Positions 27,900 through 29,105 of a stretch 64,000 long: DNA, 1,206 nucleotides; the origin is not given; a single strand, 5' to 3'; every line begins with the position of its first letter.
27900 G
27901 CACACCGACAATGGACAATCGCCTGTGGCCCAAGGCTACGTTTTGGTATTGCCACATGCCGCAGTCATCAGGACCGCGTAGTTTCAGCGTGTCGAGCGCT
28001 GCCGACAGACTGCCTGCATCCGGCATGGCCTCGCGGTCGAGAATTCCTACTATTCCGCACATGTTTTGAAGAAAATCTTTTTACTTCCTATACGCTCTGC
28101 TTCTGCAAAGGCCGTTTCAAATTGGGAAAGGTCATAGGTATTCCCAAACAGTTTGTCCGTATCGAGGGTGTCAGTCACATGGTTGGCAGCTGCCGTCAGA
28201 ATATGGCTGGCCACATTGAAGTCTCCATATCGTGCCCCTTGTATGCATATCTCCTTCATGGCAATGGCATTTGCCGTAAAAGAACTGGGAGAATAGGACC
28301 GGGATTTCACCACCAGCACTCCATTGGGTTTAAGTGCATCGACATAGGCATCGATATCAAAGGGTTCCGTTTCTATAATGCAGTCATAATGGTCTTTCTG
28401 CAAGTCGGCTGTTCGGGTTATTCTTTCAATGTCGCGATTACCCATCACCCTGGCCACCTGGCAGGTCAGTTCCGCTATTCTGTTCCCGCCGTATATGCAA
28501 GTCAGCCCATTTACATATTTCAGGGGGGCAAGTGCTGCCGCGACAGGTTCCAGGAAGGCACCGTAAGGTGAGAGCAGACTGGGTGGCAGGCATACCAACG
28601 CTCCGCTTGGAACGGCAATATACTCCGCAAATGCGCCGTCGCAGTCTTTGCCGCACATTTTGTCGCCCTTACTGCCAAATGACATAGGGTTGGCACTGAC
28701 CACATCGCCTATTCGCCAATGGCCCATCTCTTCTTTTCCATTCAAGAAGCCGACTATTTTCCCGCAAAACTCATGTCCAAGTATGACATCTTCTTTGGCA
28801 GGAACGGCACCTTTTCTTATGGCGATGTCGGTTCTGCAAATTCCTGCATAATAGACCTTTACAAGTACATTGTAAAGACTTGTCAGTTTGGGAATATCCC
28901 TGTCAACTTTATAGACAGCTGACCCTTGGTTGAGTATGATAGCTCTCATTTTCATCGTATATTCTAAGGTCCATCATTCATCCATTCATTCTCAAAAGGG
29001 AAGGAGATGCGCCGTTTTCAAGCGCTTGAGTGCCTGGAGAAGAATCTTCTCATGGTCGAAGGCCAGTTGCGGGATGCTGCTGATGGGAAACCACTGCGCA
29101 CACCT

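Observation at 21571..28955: AT-rich five-gene operon encoding an orphan NRPS-like (A-T-R) biosynthetic cluster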

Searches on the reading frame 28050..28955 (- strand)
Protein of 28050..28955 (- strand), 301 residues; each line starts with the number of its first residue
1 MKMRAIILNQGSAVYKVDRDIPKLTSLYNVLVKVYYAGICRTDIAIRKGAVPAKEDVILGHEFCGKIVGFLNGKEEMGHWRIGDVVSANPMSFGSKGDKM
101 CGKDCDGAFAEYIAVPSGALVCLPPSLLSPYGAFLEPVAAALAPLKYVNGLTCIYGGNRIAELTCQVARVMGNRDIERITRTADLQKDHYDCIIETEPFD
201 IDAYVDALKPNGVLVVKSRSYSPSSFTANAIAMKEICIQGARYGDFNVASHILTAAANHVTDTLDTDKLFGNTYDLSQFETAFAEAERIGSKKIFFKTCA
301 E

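Call 5: search_protein_families(library=pfam, proteins=[window:28050-28955:-])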
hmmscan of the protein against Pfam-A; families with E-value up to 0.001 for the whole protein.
window:28050-28955:- (301 aa): 2 families
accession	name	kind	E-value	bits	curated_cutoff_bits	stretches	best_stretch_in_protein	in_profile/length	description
PF08240.17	ADH_N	-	1.2e-15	58.1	23.5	1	29-124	4-103/104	Alcohol dehydrogenase GroES-like domain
PF00107.32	ADH_zinc_N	-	0.00031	21.2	31.8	1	182-248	50-119/129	Zinc-binding dehydrogenase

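Call 6: search_protein_families(library=ncbifam, proteins=[window:28050-28955:-])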
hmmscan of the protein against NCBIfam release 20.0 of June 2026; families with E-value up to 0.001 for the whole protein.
window:28050-28955:- (301 aa): 17 families
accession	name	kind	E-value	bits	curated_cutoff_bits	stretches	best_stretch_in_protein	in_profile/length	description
NF003808.0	PRK05396.1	equivalog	1.2e-14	54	380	1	14-176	13-191/341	L-threonine 3-dehydrogenase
NF007489.0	PRK10083.1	equivalog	6.7e-14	51.6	376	1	3-164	1-176/339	Zn-dependent oxidoreductase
NF007642.0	PRK10309.1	equivalog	2.6e-13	49.9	550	1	3-179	1-191/347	galactitol-1-phosphate 5-dehydrogenase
TIGR00692.1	tdh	equivalog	1.3e-12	47.4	458.35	1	13-177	10-190/340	L-threonine 3-dehydrogenase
TIGR02824.1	quinone_pig3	subfamily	3.1e-10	39.6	296.8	1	3-128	1-113/325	putative NAD(P)H quinone oxidoreductase, PIG3 family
NF010344.0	PRK13771.1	subfamily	3.3e-10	39.5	349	1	3-140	1-149/334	putative alcohol dehydrogenase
NF041097.1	keto_inos_dh_IolM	equivalog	1.4e-09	37.1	450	1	17-117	43-161/389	scyllo-inosose 3-dehydrogenase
NF041172.1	AcrlCoa_red_Thmprot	equivalog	3.9e-09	35.9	500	1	3-141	1-149/334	acryloyl-CoA reductase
NF007375.0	PRK09880.1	equivalog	4.4e-09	35.6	469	1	6-91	8-90/344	L-idonate 5-dehydrogenase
TIGR02822.1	adh_fam_2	subfamily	6.6e-09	35.3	283.5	1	14-186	15-202/329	zinc-binding alcohol dehydrogenase family protein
NF047908.1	AldhRedAhr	equivalog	2.5e-08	33.2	470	1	15-86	17-85/335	NADPH-dependent aldehyde reductase Ahr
NF006940.0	PRK09422.1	equivalog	4.1e-08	32.6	344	1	3-89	1-83/338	alcohol dehydrogenase AdhP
TIGR03989.1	Rxyl_3153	subfamily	1.3e-07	31.2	440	0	4-75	3-75/370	NDMA-dependent alcohol dehydrogenase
TIGR03201.1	dearomat_had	equivalog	4.4e-06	26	338.65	1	9-128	6-135/349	6-hydroxycyclohex-1-ene-1-carbonyl-CoA dehydrogenase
TIGR02819.1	fdhA_non_GSH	equivalog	4.4e-05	22.2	636.95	1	28-91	37-96/397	formaldehyde dehydrogenase, glutathione-independent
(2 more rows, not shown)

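Call 21: search_solved_structures(query=window:28050-28955:-, max_evalue=0.001, show_alignments=1)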
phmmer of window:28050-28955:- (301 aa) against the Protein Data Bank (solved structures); distinct sequences matched with E-value up to 0.001: 25.
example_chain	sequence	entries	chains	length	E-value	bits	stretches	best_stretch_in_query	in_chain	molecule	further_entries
4ej6_A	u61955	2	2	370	4.2e-13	52.4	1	29-184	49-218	Putative zinc-binding dehydrogenase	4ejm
4ilk_A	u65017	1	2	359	6.3e-10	42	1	3-169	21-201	Starvation sensing protein rspB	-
7y9p_A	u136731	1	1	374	5.9e-08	35.5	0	6-90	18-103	Xylitol dehydrogenase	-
4cpd_A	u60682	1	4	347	7.8e-08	35.1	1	3-85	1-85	ALCOHOL DEHYDROGENASE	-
4a2c_A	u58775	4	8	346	1.7e-07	34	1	6-179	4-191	GALACTITOL-1-PHOSPHATE 5-DEHYDROGENASE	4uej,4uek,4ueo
2d8a_A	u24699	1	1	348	4.8e-07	32.5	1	10-185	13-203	Probable L-threonine 3-dehydrogenase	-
2dfv_A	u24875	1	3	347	4.8e-07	32.5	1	10-185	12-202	Probable L-threonine 3-dehydrogenase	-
6isv_A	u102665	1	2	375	1.1e-06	31.4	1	19-104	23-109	Acetophenone reductase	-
4dup_A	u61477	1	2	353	1.7e-06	30.7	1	29-172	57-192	quinone oxidoreductase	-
5kia_A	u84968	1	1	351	3.3e-06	29.8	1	29-177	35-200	L-threonine 3-dehydrogenase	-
3gfb_A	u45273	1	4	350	8.9e-06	28.4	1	3-171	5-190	L-threonine 3-dehydrogenase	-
6ie0_A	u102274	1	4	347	9.6e-06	28.3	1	55-187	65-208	(R,R)-butanediol dehydrogenase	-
8wwd_A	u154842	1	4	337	1.2e-05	27.9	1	17-142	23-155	Zinc-containing alcohol dehydrogenase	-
2dq4_A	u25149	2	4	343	1.4e-05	27.7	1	14-171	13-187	L-threonine 3-dehydrogenase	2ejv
3i4c_A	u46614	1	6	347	6.5e-05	25.5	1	20-117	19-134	NAD-dependent alcohol dehydrogenase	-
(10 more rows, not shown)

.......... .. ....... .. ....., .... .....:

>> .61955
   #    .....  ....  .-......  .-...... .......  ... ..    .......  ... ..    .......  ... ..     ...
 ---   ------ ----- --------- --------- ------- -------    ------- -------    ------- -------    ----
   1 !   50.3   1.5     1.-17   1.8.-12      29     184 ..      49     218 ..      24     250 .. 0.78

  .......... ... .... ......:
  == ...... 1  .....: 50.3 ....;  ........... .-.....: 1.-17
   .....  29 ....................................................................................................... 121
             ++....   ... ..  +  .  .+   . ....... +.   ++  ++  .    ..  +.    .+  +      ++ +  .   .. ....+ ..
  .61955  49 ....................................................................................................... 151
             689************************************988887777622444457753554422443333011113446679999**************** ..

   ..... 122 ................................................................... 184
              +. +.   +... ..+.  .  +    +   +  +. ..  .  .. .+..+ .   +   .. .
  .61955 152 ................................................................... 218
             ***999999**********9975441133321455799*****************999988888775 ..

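Call 48: find_related_loci(query=A1, collection=metagenome_contigs, flank=10000)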
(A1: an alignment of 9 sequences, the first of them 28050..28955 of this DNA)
Query A1 (301 aa) in metagenome_contigs; peptide patterns used: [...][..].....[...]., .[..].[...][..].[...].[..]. (x = any residue, [..] = any of these).
600 stretches matched a pattern (row limit reached: there are more); 482 encode a relative of the query (tblastn E <= 1e-3); the best 80 are kept; 80 distinct loci.
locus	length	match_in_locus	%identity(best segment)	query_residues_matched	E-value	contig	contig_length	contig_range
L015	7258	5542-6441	75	2-301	1e-156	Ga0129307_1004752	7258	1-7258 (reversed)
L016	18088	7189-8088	75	2-301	2e-155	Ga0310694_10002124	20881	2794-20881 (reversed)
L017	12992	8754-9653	74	2-301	3e-154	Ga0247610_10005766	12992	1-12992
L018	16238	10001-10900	76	2-301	1e-151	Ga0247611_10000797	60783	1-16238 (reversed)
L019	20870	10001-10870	41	2-296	2e-65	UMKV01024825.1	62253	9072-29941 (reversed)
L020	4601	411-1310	37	7-300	2e-54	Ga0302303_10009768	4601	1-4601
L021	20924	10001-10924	35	3-301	5e-43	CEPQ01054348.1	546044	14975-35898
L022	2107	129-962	32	30-301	2e-39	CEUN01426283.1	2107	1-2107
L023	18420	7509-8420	32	2-296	3e-36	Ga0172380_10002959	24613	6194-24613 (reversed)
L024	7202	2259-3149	32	2-301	2e-32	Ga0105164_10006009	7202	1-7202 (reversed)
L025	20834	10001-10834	31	3-293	2e-31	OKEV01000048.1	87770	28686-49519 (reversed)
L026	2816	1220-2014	30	29-296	6e-24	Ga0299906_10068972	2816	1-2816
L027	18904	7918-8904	27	1-286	2e-20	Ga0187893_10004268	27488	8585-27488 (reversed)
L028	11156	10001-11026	25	3-296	5e-18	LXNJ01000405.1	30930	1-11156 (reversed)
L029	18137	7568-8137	34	16-191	1e-17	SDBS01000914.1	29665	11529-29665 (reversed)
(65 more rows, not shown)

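Call 51: search_protein_families(library=pfam, proteins=[L019:17331-18107:+, L019:18073-20004:+, L021:12901-13728:+, L023:10381-13794:+, L023:6214-7368:+, L024:1383-2108:+, L025:13447-14778:+, L025:14775-15851:+, L025:16838-17515:+, L019:8781-9455:+], max_evalue=0.001)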
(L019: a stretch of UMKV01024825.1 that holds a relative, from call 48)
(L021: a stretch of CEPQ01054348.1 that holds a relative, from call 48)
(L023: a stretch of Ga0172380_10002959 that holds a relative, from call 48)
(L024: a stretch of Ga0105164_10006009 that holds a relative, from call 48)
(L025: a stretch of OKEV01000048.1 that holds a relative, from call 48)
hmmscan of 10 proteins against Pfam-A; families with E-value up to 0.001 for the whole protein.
L019:17331-18107:+ (258 aa): 0 families

L019:18073-20004:+ (643 aa): 0 families

L021:12901-13728:+ (275 aa): 0 families

L023:10381-13794:+ (1137 aa): 7 families
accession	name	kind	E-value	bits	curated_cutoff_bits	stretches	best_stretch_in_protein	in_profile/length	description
PF00501.34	AMP-binding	-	2.4e-74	250.9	29.9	1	23-388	1-384/384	AMP-binding enzyme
PF07993.18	NAD_binding_4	-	6.1e-54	183.3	20.1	1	732-994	1-258/258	Male sterility protein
PF01370.27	Epimerase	-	9.5e-10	38.7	20.9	1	730-966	1-192/240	NAD dependent epimerase/dehydratase family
PF00550.31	PP-binding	-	2.5e-08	34.5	20.8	1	609-668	2-64/67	Phosphopantetheine attachment site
PF01073.25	3Beta_HSD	-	3.8e-05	23.3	22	0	837-926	65-156/280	3-beta hydroxysteroid dehydrogenase/isomerase family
PF04321.23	RmlD_sub_bind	-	0.00014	21.5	27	0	837-1019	50-219/287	RmlD substrate binding domain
PF13193.12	AMP-binding_C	-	0.00016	22.9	24.5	0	521-553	44-76/76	AMP-binding enzyme C-terminal domain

L023:6214-7368:+ (384 aa): 12 families
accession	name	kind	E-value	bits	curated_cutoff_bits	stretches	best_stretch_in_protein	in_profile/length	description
PF13424.12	TPR_12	-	5.4e-16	59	30.1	2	134-206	4-75/77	Tetratricopeptide repeat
PF07719.23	TPR_2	-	3.6e-10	39.6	27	0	177-205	2-30/34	Tetratricopeptide repeat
PF13374.12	TPR_10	-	5.3e-10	39.4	27.5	1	176-206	2-32/42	Tetratricopeptide repeat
PF00515.34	TPR_1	-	5.3e-09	36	27.8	0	177-205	2-30/34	Tetratricopeptide repeat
PF17874.7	TPR_MalT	-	1.8e-07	31.2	45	1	136-291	43-185/336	MalT-like TPR region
PF13432.12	TPR_16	-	1.8e-06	28.7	32.7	1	139-208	3-63/65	Tetratricopeptide repeat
PF13176.12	TPR_7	-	2.8e-06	27.4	27.9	0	137-168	3-33/36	Tetratricopeptide repeat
PF13428.12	TPR_14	-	6.9e-06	26.7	23.5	0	138-166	6-34/44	Tetratricopeptide repeat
PF24885.1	TPR_NPHP3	-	7.6e-06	25.9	100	1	138-212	146-219/239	Nephrocystin-3 TPR domain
PF13431.12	TPR_17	-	2.3e-05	24.7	24.4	0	171-196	8-33/34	Tetratricopeptide repeat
PF07721.20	TPR_4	-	7.4e-05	23.4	27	0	268-289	2-23/26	Tetratricopeptide repeat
PF14559.12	TPR_19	-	0.00086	20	25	0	144-203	2-52/68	Tetratricopeptide repeat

L024:1383-2108:+ (241 aa): 9 families
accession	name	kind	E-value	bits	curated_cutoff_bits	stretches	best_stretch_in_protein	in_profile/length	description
PF08241.18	Methyltransf_11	-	7.8e-11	42.9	21.2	1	64-157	1-94/95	Methyltransferase domain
PF13649.12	Methyltransf_25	-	1.3e-10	42.2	27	1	63-154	1-97/97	Methyltransferase domain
PF13847.12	Methyltransf_31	-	1e-08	35.4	27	1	61-219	5-144/145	Methyltransferase domain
PF13489.12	Methyltransf_23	-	4.9e-07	30.1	27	1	59-223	22-161/164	Methyltransferase domain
PF07021.18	MetW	-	5.4e-07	29.9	21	1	61-125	15-81/193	Methionine biosynthesis protein MetW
PF08242.18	Methyltransf_12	-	6.7e-07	30.4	30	1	64-155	1-97/98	Methyltransferase domain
PF05175.20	MTS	-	1.6e-06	28.3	23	1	59-125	31-104/170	Methyltransferase small domain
PF03848.20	TehB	-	2.1e-06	27.7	20.4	1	59-181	30-158/193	Tellurite resistance protein TehB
PF05219.18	DREV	-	9.2e-05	22.1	26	1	44-157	77-185/265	DREV methyltransferase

L025:13447-14778:+ (443 aa): 1 family
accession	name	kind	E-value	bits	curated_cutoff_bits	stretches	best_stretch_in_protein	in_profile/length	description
PF00501.34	AMP-binding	-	2e-34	119.5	29.9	1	7-317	1-376/384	AMP-binding enzyme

L025:14775-15851:+ (358 aa): 5 families
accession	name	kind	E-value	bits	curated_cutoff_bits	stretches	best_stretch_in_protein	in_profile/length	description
PF07993.18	NAD_binding_4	-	3.5e-24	85.8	20.1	1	32-244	1-255/258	Male sterility protein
PF01370.27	Epimerase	-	5e-13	49.5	20.9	1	30-217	1-190/240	NAD dependent epimerase/dehydratase family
PF16363.11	GDP_Man_Dehyd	-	6.6e-07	29.5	27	1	31-212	1-192/332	GDP-mannose 4,6 dehydratase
PF01073.25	3Beta_HSD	-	0.0002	20.9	22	1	31-156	1-126/280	3-beta hydroxysteroid dehydrogenase/isomerase family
PF04321.23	RmlD_sub_bind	-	0.00091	18.8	27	0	29-268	2-220/287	RmlD substrate binding domain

L025:16838-17515:+ (225 aa): 0 families

L019:8781-9455:+ (224 aa): 2 families
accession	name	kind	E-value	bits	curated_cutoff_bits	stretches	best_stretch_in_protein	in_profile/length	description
PF13529.12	Peptidase_C39_2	-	1.1e-06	29.8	24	1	23-161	3-143/143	Peptidase_C39 like family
PF03412.21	Peptidase_C39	-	0.00034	20.9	22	0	24-80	3-56/133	Peptidase C39 family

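Call 53: search_solved_structures(query=L019:18073-20004:+, max_evalue=10)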
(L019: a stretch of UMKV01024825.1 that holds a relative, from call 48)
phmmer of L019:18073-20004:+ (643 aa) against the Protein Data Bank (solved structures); distinct sequences matched with E-value up to 10: 0.

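Call 54: search_protein_families(library=ncbifam, proteins=[L019:18073-20004:+, L019:17331-18107:+], max_evalue=1)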
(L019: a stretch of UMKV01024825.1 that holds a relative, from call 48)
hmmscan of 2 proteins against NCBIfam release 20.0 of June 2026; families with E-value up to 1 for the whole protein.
L019:18073-20004:+ (643 aa): 0 families

L019:17331-18107:+ (258 aa): 1 family
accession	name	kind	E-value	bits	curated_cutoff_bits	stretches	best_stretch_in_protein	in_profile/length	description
NF003119.0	PRK04036.1-4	equivalog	0.022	13.2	823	1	90-155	44-113/590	DNA-directed DNA polymerase II small subunit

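Call 59: find_homologous_proteins(query=window:28050-28955:-, max_evalue=1e-10)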
Query window:28050-28955:- (301 aa): 193 proteins with E <= 1e-10 among 2105 candidates; the best 120 are listed.
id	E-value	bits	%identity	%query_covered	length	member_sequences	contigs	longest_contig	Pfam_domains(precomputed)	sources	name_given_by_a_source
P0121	3.1e-196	668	98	100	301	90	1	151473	PF08240.18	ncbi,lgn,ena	-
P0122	5.7e-156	536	79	99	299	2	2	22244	PF08240.18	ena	-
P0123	8.7e-153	526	77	99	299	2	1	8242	PF08240.18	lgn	-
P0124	5.5e-152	523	77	99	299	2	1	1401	PF08240.18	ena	-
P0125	2.9e-151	521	77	99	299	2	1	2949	PF08240.18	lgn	-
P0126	2.5e-150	518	76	99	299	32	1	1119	PF08240.18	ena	-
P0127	5.5e-150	517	76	99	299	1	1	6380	PF08240.18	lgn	-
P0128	6.2e-150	516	76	99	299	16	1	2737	PF08240.18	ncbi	-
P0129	8.6e-150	516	76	99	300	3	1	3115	PF08240.18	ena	-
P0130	1.2e-149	515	76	99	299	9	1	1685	PF08240.18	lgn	-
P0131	1.9e-147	508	75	99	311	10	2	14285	PF08240.18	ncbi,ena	-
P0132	5.1e-147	507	74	99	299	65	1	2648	PF08240.18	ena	-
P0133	6.0e-147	507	76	99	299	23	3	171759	PF08240.18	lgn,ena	-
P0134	5.6e-145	500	74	99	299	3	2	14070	PF08240.18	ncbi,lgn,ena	-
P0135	5.2e-143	494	72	99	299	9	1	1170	PF08240.18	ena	-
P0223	2.3e-38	150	34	98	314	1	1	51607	PF00107.33,PF08240.18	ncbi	-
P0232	5.5e-34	136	33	97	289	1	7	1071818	PF08240.18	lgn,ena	-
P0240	7.4e-32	129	38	95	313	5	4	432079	PF08240.18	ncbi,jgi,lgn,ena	-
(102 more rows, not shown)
